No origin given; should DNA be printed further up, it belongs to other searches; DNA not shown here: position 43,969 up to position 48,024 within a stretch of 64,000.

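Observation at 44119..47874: PolC at the canonical locus lacks its proofreading exonuclease domain but keeps a complete PHP metal-ligand set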

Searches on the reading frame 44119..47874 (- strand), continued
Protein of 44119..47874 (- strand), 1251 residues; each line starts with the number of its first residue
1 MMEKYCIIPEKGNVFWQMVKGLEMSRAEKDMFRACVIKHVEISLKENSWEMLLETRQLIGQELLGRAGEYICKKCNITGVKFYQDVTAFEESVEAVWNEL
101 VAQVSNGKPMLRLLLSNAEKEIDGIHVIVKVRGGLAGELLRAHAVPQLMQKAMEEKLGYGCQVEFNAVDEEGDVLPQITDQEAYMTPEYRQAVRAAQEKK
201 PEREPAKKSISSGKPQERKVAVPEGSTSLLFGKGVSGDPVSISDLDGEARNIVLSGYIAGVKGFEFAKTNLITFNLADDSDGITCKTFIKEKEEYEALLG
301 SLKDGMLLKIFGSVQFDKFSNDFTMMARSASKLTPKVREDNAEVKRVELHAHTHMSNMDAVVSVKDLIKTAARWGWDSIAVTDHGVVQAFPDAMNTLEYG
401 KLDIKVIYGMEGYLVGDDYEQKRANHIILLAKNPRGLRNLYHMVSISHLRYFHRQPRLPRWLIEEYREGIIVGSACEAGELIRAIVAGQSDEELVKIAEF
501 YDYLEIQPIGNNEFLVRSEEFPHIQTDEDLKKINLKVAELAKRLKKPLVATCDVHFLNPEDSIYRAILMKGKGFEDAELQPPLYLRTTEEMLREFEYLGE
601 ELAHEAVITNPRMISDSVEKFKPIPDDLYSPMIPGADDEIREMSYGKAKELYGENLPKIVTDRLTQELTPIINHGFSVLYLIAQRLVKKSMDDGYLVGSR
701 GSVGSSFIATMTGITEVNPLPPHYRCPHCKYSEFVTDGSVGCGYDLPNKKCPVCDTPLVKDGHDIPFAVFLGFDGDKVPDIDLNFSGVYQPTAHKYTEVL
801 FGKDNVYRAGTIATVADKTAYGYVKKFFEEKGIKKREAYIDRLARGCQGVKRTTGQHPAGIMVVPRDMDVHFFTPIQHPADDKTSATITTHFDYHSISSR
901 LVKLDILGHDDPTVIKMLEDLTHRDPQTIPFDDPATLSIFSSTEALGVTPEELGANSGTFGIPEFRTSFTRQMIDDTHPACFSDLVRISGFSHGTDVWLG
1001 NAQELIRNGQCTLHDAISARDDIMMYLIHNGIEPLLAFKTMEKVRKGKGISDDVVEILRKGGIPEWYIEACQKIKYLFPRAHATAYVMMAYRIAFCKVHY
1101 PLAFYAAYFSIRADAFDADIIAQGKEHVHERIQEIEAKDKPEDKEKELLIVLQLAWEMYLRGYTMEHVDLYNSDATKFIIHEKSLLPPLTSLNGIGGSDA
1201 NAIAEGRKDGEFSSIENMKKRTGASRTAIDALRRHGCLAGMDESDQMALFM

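Call 31: find_related_loci(query=window:44119-47874:-, collection=genome_contigs, flank=4000)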
Query window:44119-47874:- (1251 aa) in genome_contigs; peptide patterns used: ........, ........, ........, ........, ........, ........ (x = any residue, [..] = any of these).
316 stretches matched a pattern; 241 encode a relative of the query (tblastn E <= 1e-3); the best 80 are kept; 80 distinct loci.
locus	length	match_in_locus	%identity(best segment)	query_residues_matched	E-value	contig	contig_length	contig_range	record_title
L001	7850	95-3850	72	1-1251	0e+0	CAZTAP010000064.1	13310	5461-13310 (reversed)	MAG TPA_asm: uncultured Selenomonadaceae bacterium isolate binchicken_co41_280 genome assembly, contig: NODE_3479_length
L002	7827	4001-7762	69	1-1251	0e+0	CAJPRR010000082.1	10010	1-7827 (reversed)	MAG: uncultured Selenomonas sp. isolate SRR9217449-mag-bin.3 genome assembly, contig: SRR9217449-mag-bin.3_1048, whole g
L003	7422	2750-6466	69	2-1251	0e+0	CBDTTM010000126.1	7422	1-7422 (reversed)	MAG TPA_asm: uncultured Selenomonadaceae bacterium isolate SRR7614695_binner23_Refined_116 genome assembly, contig: ERZ2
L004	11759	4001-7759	69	1-1251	0e+0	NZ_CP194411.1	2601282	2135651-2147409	Selenomonas sputigena strain ATCC 33150 chromosome, complete genome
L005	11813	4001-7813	69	2-1250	0e+0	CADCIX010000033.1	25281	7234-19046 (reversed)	MAG: uncultured Veillonellaceae bacterium isolate RUG14684 genome assembly, contig: RUG14684_asm_33, whole genome shotgu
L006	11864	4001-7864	67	1-1251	0e+0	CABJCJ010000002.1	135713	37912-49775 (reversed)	Veillonellaceae bacterium SB90 isolate MGYG-HGUT-00182 genome assembly, contig: AF21-1AC.Scaf2, whole genome shotgun seq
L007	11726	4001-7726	68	1-1251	0e+0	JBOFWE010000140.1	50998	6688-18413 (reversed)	MAG: Selenomonadaceae bacterium isolate WFFMC_MAG_560 k139_41889_flag=0_multi=15.5529_len=50998, whole genome shotgun se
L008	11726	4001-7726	69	1-1251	0e+0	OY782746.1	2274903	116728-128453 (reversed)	MAG: Selenomonadaceae bacterium isolate 4fda78c2-e908-4b87-bee1-7819ea9ca0c8 genome assembly, chromosome: 1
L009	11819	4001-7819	68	2-1250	0e+0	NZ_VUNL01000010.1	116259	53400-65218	Selenomonas montiformis strain WCA-380-WT-3B3 seq10, whole genome shotgun sequence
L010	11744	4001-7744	69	2-1250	0e+0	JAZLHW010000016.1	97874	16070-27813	MAG: Selenomonadaceae bacterium isolate T1900044980_TA20190042.MAGScoT_cleanbin_000005 SGB_4111_k141_558610, whole genom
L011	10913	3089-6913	67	2-1250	0e+0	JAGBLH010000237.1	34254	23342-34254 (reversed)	MAG: Selenomonas sp. isolate RGIG9219 Water_deer_Rumen-2__c385050, whole genome shotgun sequence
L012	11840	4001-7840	67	1-1250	0e+0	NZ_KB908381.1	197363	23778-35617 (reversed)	Selenomonas bovis DSM 23594 F599DRAFT_scaffold00003.3, whole genome shotgun sequence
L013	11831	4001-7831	68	2-1250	0e+0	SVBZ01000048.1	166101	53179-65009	MAG: Selenomonas ruminantium isolate SIG241 k141_473314, whole genome shotgun sequence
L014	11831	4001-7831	68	2-1250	0e+0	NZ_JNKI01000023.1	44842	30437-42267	Selenomonas sp. ND2010 T504DRAFT_scaffold00021.21_C, whole genome shotgun sequence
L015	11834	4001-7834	68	2-1250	0e+0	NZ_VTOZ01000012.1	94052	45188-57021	Selenomonas caprae strain mPRGC8 12, whole genome shotgun sequence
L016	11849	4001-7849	67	2-1250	0e+0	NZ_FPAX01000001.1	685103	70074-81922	Selenomonas sp. GACV-9, whole genome shotgun sequence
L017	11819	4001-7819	67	2-1250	0e+0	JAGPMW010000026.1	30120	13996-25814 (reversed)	MAG: Selenomonas sp. isolate Gw_UH_bin_41 Gw_UH_1148_length_30120_cov_8.130397, whole genome shotgun sequence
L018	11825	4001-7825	67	2-1250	0e+0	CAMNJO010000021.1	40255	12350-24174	MAG: Selenomonas ruminantium isolate SRR1267595_bin.75_metaWRAP_v1.3_MAG genome assembly, contig: NODE.1213_length_40255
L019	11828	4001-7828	68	2-1250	0e+0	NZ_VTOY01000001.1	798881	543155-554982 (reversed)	Selenomonas ruminis strain mPRGC5 1, whole genome shotgun sequence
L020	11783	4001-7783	68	2-1250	0e+0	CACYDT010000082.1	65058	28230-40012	MAG: uncultured Veillonellaceae bacterium isolate RUG11858 genome assembly, contig: RUG11858_asm_82, whole genome shotgu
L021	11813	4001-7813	67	2-1250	0e+0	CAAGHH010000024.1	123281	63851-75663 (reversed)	MAG TPA_asm: Selenomonadales bacterium, isolate HGM14095, WGS project CAAGHH010000000 data, contig: SRS476269_74_k119_20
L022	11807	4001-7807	68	2-1250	0e+0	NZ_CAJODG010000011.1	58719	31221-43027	Selenomonas sp. AE3005 isolate Sheep_1_mag_33, whole genome shotgun sequence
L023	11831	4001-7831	67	1-1250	0e+0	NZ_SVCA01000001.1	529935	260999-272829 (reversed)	MAG: Selenomonas ruminantium isolate SIG242 NODE_1_length_529935_cov_1119.183249, whole genome shotgun sequence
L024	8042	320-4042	67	2-1251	0e+0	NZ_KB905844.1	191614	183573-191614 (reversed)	Propionispira raffinosivorans DSM 20765 F606DRAFT_scaffold00006.6, whole genome shotgun sequence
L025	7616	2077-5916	67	1-1250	0e+0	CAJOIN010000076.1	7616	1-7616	uncultured Selenomonas sp. isolate Red_deer_4_mag_118 genome assembly, contig: scaffold_16461, whole genome shotgun sequ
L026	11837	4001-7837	67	2-1250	0e+0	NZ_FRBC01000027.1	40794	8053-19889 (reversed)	Selenomonas ruminantium strain HD4, whole genome shotgun sequence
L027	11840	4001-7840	66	1-1250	0e+0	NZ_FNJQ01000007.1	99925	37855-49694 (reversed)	Selenomonas ruminantium strain S137, whole genome shotgun sequence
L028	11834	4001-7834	67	1-1250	0e+0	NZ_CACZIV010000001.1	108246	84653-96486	MAG: Selenomonas ruminantium isolate RUG12654, whole genome shotgun sequence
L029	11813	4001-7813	68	2-1250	0e+0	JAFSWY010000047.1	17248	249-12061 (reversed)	MAG: Selenomonadaceae bacterium isolate RGIG3549 Goat_Rumen.Co__c244105, whole genome shotgun sequence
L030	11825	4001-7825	66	2-1250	0e+0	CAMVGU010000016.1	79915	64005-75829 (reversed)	MAG TPA_asm: uncultured Selenomonas sp. isolate SRR8387716_bin.17_metaWRAP_v1.3_MAG genome assembly, contig: ERZ14209542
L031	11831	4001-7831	66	2-1250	0e+0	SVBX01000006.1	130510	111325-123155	MAG: Selenomonas ruminantium isolate SIG239 NODE_228_length_130510_cov_19.187545, whole genome shotgun sequence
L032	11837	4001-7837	66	1-1251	0e+0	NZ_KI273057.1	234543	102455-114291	Mitsuokella sp. oral taxon 131 str. W9106 Scaffold22, whole genome shotgun sequence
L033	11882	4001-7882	65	5-1250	0e+0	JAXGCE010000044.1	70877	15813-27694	MAG: Selenomonadaceae bacterium isolate HCA3 bin22 ctg000056308, whole genome shotgun sequence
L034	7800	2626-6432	66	4-1250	0e+0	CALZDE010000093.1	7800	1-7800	MAG: uncultured Selenomonadaceae bacterium isolate SRR14474052_bin.9_metaWRAP_v1.3_MAG genome assembly, contig: ERZ94239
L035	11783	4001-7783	65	1-1250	0e+0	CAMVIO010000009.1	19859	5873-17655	MAG TPA_asm: uncultured Selenomonadales bacterium isolate SRR8387721_bin.66_metaWRAP_v1.3_MAG genome assembly, contig: E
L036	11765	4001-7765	65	1-1251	0e+0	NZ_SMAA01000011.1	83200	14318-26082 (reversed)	Pectinatus cerevisiiphilus strain DSM 20467 Ga0244680_111, whole genome shotgun sequence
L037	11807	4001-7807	66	1-1250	0e+0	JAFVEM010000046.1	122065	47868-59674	MAG: Selenomonadaceae bacterium isolate RGIG5097 Roe_deer_Rumen.Co__c771194, whole genome shotgun sequence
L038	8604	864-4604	65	1-1250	0e+0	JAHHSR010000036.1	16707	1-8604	MAG: Pectinatus sp. isolate MAG061 MAG061_36, whole genome shotgun sequence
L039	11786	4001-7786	65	1-1250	0e+0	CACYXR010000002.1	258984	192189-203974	MAG: uncultured Selenomonadaceae bacterium isolate RUG12372 genome assembly, contig: RUG12372_asm_2, whole genome shotgu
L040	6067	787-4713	64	1-1250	0e+0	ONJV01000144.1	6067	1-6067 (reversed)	uncultured Veillonellaceae bacterium isolate RUG371 genome assembly, contig: scaffold_11340, whole genome shotgun sequen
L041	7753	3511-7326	66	2-1250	0e+0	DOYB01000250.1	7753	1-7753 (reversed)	MAG TPA_asm: Selenomonas sp. isolate UBA9786 contig_171061, whole genome shotgun sequence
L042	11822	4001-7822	67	2-1250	0e+0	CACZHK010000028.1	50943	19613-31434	MAG: Selenomonas ruminantium isolate RUG12626 genome assembly, contig: RUG12626_asm_28, whole genome shotgun sequence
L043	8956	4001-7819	65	2-1251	0e+0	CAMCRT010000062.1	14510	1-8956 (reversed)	MAG: uncultured Mitsuokella sp. isolate SRR15732360_bin.18_metaWRAP_v1.3_MAG genome assembly, contig: ERZ9426306.1508, w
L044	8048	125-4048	64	1-1250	0e+0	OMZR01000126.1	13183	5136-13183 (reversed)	uncultured Veillonellaceae bacterium isolate RUG102 genome assembly, contig: scaffold_7245, whole genome shotgun sequenc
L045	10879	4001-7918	65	1-1250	0e+0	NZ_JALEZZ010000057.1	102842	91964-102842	MAG: Selenomonas sp. isolate SUG490 k141_134167, whole genome shotgun sequence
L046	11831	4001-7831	65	2-1250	0e+0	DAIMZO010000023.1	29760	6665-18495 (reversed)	MAG TPA_asm: Selenomonadaceae bacterium isolate CTOTU7899 NODE_49_length_29760_cov_4.270123, whole genome shotgun sequen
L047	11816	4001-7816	65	2-1251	0e+0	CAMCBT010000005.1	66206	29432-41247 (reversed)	MAG: uncultured Mitsuokella sp. isolate SRR15732367_bin.2_metaWRAP_v1.3_MAG genome assembly, contig: ERZ9426320.173, who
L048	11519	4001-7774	64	1-1250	0e+0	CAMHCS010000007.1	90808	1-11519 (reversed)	MAG: uncultured Selenomonadales bacterium isolate SRR11784291_bin.32_metaWRAP_v1.3_MAG genome assembly, contig: ERZ12202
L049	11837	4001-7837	64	2-1250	0e+0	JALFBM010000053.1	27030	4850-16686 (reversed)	MAG: Selenomonadaceae bacterium isolate SUG529 k141_9960258, whole genome shotgun sequence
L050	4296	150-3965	64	1-1250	0e+0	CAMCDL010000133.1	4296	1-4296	MAG: uncultured Selenomonadaceae bacterium isolate ERR1855546_bin.16_metaWRAP_v1.3_MAG genome assembly, contig: ERZ95147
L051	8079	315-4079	64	1-1250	0e+0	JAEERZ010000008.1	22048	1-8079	MAG: Selenomonadaceae bacterium isolate Tb.RUG.370 NODE_9598_length_22048_cov_1.728708, whole genome shotgun sequence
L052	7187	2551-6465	63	1-1251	0e+0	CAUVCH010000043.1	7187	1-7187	MAG TPA_asm: uncultured Mitsuokella sp. isolate SRR23388449_bin.10_MetaWRAP_v1.3_MAG genome assembly, contig: ERZ2165977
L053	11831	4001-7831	63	2-1250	0e+0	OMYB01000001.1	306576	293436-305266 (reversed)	uncultured Selenomonadales bacterium isolate RUG072 genome assembly, contig: scaffold_7, whole genome shotgun sequence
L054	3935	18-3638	66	48-1250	0e+0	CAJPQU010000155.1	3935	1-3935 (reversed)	MAG: uncultured Schwartzia sp. isolate SRR9217428-mag-bin.4 genome assembly, contig: SRR9217428-mag-bin.4_4971, whole ge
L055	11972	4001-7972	73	2-1250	0e+0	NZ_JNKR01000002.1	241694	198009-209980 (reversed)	Mitsuokella jalaludinii DSM 13811 T518DRAFT_scaffold00002.2_C, whole genome shotgun sequence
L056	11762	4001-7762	70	1-1250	0e+0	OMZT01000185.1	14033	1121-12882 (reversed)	uncultured Veillonellaceae bacterium isolate RUG114 genome assembly, contig: k87_65127522, whole genome shotgun sequence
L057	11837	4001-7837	66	1-1250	0e+0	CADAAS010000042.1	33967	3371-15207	MAG: Selenomonas ruminantium isolate RUG13114 genome assembly, contig: RUG13114_asm_42, whole genome shotgun sequence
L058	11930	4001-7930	65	2-1250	0e+0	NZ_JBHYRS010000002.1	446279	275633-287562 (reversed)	Mitsuokella sp. WILCCON 0060 NODE_2_length_446279_cov_284.477835, whole genome shotgun sequence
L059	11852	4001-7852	61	2-1250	0e+0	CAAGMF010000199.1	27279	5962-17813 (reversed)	MAG TPA_asm: uncultured Mitsuokella sp., isolate HGM14084, WGS project CAAGMF010000000 data, contig: SRS476348_97_k119_2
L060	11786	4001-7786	65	1-1250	0e+0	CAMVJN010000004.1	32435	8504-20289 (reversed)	MAG TPA_asm: uncultured Selenomonadales bacterium isolate SRR8387714_bin.27_metaWRAP_v1.3_MAG genome assembly, contig: E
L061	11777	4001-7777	61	2-1250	0e+0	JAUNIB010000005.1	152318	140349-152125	MAG: Selenomonadaceae bacterium isolate S28M_St_metabat_123 NODE_40_length_152318_cov_26.763580, whole genome shotgun se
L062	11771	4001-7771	62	2-1250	0e+0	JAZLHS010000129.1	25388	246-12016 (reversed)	MAG: Selenomonadaceae bacterium isolate T1900044980_TA20190042.MAGScoT_cleanbin_000028 SGB_4115_k141_1167186, whole geno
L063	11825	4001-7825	67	1-1251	0e+0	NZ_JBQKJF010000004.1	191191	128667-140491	Mitsuokella jalaludinii strain LCP21S3_H7 contig00004, whole genome shotgun sequence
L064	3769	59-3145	72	224-1250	0e+0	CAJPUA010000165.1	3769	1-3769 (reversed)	MAG: uncultured Schwartzia sp. isolate SRR9217487-mag-bin.1 genome assembly, contig: SRR9217487-mag-bin.1_3073, whole ge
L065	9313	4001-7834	66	1-1250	0e+0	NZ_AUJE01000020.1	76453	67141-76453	Selenomonas ruminantium subsp. ruminantium ATCC 12561 G598DRAFT_scaffold00018.18_C, whole genome shotgun sequence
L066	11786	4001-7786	61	2-1250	0e+0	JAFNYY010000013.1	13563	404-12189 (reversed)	MAG: Schwartzia sp. (in: firmicutes) isolate RGIG250 Dairy_cattle_Cecum.Co__c258661, whole genome shotgun sequence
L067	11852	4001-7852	60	2-1250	0e+0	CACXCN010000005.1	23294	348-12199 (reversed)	MAG: uncultured Selenomonas sp. isolate RUG11133 genome assembly, contig: RUG11133_asm_5, whole genome shotgun sequence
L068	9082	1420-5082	60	2-1250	0e+0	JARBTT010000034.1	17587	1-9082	MAG: Massilibacillus sp. isolate L_E1_T20_C_bin.151 scaffold_4140, whole genome shotgun sequence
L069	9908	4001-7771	65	1-1250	0e+0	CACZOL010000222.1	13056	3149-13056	MAG: uncultured Selenomonadaceae bacterium isolate RUG12799 genome assembly, contig: RUG12799_asm_222, whole genome shot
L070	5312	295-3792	67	2-1250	0e+0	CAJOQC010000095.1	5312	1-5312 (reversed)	uncultured Selenomonadaceae bacterium isolate Rumen_Coassembly_mag_401 genome assembly, contig: k87_5056179, whole genom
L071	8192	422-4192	65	1-1250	0e+0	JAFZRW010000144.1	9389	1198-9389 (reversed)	MAG: Schwartzia sp. (in: firmicutes) isolate RGIG8041 Water_buffalos_Rumen-1__c972895, whole genome shotgun sequence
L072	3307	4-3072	69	230-1250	0e+0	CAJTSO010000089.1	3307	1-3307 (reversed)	MAG TPA_asm: uncultured Selenomonadaceae bacterium isolate MGBC110822 genome assembly, contig: MGBC110822.89, whole geno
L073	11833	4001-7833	75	2-1250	0e+0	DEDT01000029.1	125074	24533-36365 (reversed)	MAG TPA_asm: Selenomonadaceae bacterium UBA2897 UBA2897_contig_973, whole genome shotgun sequence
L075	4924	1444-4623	67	205-1250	0e+0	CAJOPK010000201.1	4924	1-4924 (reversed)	uncultured Selenomonadaceae bacterium isolate Rumen_Coassembly_mag_1939 genome assembly, contig: k87_14999081, whole gen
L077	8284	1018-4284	66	170-1250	0e+0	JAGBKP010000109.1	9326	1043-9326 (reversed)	MAG: Selenomonadaceae bacterium isolate RGIG9201 Water_deer_Rumen-1__c222864, whole genome shotgun sequence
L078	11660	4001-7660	57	2-1250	0e+0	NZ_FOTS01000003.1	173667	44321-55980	Pelosinus propionicus DSM 13327, whole genome shotgun sequence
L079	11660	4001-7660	57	2-1250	0e+0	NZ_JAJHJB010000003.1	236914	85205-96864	Pelosinus baikalensis strain Bkl1 NODE_3_length_236914_cov_52.286799, whole genome shotgun sequence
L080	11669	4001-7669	57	2-1250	0e+0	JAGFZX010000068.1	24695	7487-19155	MAG: Bacillota bacterium isolate CTSoil_075 scaffold_407, whole genome shotgun sequence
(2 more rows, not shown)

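Call 32: search_protein_representatives(protein=window:44119-47721:-)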
Query: 1200 residues. Proteins with E-value up to 0.001 (for the whole library): 16771; up to 1e-10: 9840; up to 1e-30: 2283. The best 150 are listed.
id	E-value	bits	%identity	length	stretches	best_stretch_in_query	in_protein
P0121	0.0e+00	1313.2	54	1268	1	56-1199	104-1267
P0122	0.0e+00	1298.0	52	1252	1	58-1197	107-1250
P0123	0.0e+00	1222.5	50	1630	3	366-1199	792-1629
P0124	0.0e+00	1162.9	61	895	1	285-1136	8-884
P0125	0.0e+00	1128.1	50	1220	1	172-1199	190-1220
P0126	0.0e+00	1124.2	56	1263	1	219-1199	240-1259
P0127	0.0e+00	1117.3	50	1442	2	372-1199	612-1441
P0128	0.0e+00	1104.8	51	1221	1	217-1199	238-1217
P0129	0.0e+00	1100.3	51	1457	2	373-1199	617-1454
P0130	0.0e+00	1091.0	51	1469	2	342-1199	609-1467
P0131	0.0e+00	1088.7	47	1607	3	352-1199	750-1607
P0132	0.0e+00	1087.8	51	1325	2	373-1199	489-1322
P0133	0.0e+00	1083.4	50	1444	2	365-1199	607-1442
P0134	0.0e+00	1082.4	50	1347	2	358-1198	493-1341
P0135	0.0e+00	1081.4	49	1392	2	370-1199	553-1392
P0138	0.0e+00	1053.4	47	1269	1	135-1199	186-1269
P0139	0.0e+00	1043.9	50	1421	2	374-1199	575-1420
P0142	0.0e+00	1040.3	49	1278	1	166-1199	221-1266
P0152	2.3e-292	989.4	47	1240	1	195-1199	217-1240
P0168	1.6e-285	966.7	46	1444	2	368-1197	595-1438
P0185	7.6e-278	941.3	46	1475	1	160-1199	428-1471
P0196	1.3e-273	927.2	46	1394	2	377-1196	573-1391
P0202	2.0e-270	916.7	46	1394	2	373-1199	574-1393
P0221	4.9e-259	878.9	45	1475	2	374-1199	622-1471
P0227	9.2e-257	871.4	45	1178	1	225-1182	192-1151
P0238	9.5e-249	844.9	44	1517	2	369-1196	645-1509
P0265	2.7e-229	780.4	43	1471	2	371-1199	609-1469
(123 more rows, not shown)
